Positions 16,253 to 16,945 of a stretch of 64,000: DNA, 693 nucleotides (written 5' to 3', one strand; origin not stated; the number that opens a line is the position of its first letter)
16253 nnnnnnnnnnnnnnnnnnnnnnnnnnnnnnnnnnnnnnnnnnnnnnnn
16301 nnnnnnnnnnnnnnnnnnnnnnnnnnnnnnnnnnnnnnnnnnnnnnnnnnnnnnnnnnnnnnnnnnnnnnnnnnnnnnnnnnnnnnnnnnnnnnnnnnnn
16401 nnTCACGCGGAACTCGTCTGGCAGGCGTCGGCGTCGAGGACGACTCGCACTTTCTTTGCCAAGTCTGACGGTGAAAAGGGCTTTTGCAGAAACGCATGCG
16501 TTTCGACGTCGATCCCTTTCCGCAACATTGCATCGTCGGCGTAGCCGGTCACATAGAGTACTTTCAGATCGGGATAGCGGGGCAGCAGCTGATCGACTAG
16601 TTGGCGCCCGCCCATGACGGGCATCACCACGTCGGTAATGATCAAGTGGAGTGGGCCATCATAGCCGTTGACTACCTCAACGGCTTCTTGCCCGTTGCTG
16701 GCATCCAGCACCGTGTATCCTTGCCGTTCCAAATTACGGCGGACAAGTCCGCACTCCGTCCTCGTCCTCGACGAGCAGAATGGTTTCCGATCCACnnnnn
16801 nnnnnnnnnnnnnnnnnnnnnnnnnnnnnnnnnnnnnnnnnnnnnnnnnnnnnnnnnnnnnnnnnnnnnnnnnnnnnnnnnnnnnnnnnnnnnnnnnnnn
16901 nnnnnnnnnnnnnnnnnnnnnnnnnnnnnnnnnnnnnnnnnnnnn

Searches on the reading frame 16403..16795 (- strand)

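Call 60: search_protein_families(library=pfam, proteins=[window:16403-16795:-], max_evalue=0.00001)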
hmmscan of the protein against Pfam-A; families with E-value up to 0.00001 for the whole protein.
window:16403-16795:- (130 aa): 1 family
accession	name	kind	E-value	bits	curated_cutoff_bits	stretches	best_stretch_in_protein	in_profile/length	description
PF00072.30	Response_reg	-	1.2e-18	67.8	30.2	1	17-117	13-111/111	Response regulator receiver domain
